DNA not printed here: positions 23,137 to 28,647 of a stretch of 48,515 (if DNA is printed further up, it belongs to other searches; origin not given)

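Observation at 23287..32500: Candidate cell-surface assembly or sorting locus: a giant Ig-repeat protein and a cohesin-like protein share a C-terminal tag and flank a membrane C39-type peptidase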

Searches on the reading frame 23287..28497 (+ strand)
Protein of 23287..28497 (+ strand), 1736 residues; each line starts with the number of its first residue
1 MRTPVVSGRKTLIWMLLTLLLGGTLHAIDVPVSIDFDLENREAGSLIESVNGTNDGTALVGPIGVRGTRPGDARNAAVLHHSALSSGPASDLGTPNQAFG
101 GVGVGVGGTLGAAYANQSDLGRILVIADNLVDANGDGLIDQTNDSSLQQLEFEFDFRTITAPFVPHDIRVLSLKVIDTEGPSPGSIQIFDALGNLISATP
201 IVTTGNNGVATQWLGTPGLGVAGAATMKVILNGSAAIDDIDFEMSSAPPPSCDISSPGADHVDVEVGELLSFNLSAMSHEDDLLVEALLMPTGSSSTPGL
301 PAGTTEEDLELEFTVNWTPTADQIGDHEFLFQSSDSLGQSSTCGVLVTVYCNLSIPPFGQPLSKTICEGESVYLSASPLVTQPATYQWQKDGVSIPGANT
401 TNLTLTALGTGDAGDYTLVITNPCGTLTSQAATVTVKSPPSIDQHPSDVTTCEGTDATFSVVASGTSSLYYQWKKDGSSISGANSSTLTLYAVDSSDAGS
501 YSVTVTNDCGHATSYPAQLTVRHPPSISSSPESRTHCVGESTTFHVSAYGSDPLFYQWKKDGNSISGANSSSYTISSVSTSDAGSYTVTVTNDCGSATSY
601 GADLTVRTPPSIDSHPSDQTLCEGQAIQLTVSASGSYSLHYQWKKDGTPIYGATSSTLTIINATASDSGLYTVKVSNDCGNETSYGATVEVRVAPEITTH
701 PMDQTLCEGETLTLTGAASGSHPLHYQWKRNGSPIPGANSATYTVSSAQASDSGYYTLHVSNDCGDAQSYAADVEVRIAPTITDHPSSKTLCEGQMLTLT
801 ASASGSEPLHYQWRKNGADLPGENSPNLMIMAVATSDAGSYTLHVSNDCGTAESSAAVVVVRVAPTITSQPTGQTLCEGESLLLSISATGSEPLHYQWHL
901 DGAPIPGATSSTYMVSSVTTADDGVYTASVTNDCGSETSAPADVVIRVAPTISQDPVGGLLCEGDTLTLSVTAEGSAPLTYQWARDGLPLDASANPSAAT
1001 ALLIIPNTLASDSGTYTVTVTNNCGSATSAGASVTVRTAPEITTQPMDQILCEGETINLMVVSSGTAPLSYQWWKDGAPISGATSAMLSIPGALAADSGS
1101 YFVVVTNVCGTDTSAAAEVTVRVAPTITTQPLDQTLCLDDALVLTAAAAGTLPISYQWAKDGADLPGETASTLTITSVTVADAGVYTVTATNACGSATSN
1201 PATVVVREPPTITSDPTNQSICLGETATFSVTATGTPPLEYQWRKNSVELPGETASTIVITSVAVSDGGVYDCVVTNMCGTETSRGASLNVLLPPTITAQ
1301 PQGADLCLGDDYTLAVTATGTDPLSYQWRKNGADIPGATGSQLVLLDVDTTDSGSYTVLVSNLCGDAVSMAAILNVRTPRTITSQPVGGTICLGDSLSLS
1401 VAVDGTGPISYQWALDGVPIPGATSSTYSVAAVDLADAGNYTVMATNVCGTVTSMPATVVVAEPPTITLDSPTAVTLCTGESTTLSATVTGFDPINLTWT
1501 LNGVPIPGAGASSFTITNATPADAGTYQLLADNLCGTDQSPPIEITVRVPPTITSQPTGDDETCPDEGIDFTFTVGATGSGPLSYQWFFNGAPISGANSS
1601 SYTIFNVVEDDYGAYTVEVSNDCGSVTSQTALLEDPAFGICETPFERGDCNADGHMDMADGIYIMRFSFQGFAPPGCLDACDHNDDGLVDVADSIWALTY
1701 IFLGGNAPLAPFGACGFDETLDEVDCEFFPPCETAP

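Call 3: search_protein_families(library=pfam, proteins=[window:23287-28497:+], max_evalue=0.1)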
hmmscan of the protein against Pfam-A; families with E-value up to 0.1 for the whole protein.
window:23287-28497:+ (1736 aa): 19 families
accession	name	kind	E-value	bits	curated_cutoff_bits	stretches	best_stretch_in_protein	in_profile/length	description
PF13927.12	Ig_3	-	9.1e-173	561.7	30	15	609-677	1-78/78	Immunoglobulin domain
PF07679.22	I-set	-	1e-146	477.8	23.7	15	440-514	1-84/90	Immunoglobulin I-set domain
PF13895.12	Ig_2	-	1.3e-108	355.9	27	15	864-945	1-78/79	Immunoglobulin domain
PF19408.5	PKD_6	-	2.4e-35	121.2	25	5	448-514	11-77/82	PKD-like domain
PF00047.31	ig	-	7.5e-35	119.5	21.8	5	620-683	4-78/81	Immunoglobulin domain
PF07686.23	V-set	-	3.6e-29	101.6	26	1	655-692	72-107/109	Immunoglobulin V-set domain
PF19081.6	Ig_7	-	9.7e-29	99.9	27.3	4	1047-1125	8-84/84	Ig-like domain CHU_C associated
PF16681.11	Ig_5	-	8.5e-17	61.8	27.3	0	1239-1277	20-59/82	Ig-like domain on T-cell surface glycoprotein CD3 epsilon chain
PF22352.2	K319L-like_PKD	-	2.2e-15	56.9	27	0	703-776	4-82/84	K319L-like, PKD domain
PF20418.3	Herpes_gE_N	-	6.9e-14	52.3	24.5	0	654-689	89-124/129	Alphaherpesvirus glycoprotein E N-terminal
PF24527.1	Ig-like_Pom152_9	-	9.1e-14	52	27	1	525-596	1-68/80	Nucleoporin pom152-like, ninth immunoglobulin-like domain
PF16680.11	Ig_4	-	4.5e-13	50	30.1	0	639-678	13-49/71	T-cell surface glycoprotein CD3 delta chain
PF11465.14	Receptor_2B4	-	6.6e-08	33.2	21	0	743-769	73-99/108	Natural killer cell receptor 2B4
PF24068.1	TPD1_C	-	6.6e-05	23.3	27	0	1009-1040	15-44/98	Tapetum determinant 1, C-terminal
PF08204.17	V-set_CD47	-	0.0012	19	21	0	1586-1632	50-99/111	CD47 immunoglobulin-like domain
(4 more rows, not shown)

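Call 4: search_protein_families(library=ncbifam, proteins=[window:23287-28497:+], max_evalue=0.1)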
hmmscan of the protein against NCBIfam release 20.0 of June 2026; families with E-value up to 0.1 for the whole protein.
window:23287-28497:+ (1736 aa): 5 families
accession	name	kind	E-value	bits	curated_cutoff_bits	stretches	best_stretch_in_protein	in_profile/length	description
NF040485.1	ZirU_fam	subfamily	4.6e-16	59.6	100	0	382-451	55-127/210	ZirU family protein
TIGR04183.1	Por_Secre_tail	domain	0.0012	18.8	23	0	176-207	13-44/72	T9SS type A sorting domain-containing protein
NF010681.0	PRK14081.1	equivalog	0.0012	17.2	842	0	536-688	302-468/667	triple tyrosine motif-containing protein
NF047638.1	throspo3_MtsC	equivalog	0.014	14.3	350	1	92-144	32-78/428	cell-cell cohesion MYXO-CTERM protein MtsC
NF008143.0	PRK10894.1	equivalog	0.042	13.1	234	0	537-570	77-110/184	lipopolysaccharide ABC transporter substrate-binding protein LptA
